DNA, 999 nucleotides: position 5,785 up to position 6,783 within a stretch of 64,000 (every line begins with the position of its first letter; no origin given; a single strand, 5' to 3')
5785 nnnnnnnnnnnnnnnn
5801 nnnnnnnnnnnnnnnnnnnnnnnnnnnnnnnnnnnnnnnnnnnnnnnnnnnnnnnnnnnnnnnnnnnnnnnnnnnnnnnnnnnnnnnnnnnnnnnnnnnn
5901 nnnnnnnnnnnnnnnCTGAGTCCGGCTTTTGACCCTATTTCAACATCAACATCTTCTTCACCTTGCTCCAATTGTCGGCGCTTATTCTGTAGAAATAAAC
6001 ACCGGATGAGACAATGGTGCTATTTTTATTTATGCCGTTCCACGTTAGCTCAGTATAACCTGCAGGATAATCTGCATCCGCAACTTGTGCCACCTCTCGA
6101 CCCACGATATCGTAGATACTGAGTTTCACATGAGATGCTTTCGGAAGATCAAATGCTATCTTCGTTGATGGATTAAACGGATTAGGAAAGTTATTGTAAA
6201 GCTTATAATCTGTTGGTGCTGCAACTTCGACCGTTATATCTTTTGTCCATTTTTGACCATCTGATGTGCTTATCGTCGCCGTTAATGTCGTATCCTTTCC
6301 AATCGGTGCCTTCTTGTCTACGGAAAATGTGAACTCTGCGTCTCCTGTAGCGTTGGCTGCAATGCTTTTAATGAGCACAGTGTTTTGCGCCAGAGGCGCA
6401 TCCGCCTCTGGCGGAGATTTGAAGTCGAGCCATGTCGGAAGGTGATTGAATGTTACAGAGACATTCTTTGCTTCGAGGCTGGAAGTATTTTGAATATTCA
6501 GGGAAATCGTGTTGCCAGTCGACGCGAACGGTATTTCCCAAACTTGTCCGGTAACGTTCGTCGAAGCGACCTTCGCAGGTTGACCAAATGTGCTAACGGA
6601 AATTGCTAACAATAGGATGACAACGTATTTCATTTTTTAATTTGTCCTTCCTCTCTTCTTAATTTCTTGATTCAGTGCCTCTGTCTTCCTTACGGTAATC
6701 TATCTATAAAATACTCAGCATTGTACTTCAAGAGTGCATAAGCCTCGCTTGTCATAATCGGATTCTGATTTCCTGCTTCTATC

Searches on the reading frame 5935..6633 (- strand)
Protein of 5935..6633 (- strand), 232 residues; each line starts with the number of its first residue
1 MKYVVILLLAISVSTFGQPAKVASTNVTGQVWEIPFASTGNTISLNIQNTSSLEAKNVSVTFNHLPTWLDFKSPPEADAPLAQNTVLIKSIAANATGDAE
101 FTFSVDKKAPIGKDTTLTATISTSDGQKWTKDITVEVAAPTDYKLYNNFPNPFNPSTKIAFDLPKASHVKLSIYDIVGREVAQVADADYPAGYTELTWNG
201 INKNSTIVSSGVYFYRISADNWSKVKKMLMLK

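Call 77: search_protein_families(library=pfam, proteins=[window:5935-6633:-], max_evalue=0.001)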
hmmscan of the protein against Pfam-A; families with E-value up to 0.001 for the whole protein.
window:5935-6633:- (232 aa): 3 families
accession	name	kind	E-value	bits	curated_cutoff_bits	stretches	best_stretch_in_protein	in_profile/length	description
PF18962.6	Por_Secre_tail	-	8.5e-09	36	27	1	149-229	2-74/75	Secretion system C-terminal sorting domain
PF13860.13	FlgD_ig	-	3.8e-08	33.6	27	1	156-221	9-77/79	FlgD Ig-like domain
PF13585.12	CHU_C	-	4.3e-06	27.2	27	1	164-222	24-75/86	CHU_C Type IX secretion signal domain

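Call 87: predict_structure(protein=window:5935-6633:-)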
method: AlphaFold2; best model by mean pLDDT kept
length: 232 residues; sequences in the alignment: 1
mean_pLDDT: 42.6   pTM: 0.31
mean pLDDT of the five models: 42.6, 39.3, 37.3, 36.7, 33.6
residues with pLDDT >= 90: 0; 70-90: 5; 50-70: 72; < 50: 155
segments of 3 or more residues with pLDDT < 50: 4-86, 89-95, 138-155, 162-165, 174-179, 201-232
pLDDT, mean of each block of 10 residues (from residue 1): 39 34 25 31 39 34 26 33 43 50 55 62 66 55 32 50 51 48 58 54 32 30 35 34
secondary structure, 60 per line:
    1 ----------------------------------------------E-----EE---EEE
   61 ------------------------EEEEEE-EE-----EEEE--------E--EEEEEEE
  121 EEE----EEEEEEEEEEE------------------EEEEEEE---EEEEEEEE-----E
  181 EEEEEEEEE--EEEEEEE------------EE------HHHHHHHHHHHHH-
elements in order: E58-60 E85-90 E99-102 E114-123 E128-138 E157-163 E167-174 E180-189 E192-198 H219-231
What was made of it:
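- Tried and rejected: Mean pLDDT was 42.6, so the model is unusable and the loop location of copy 1 is not established (call 87).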
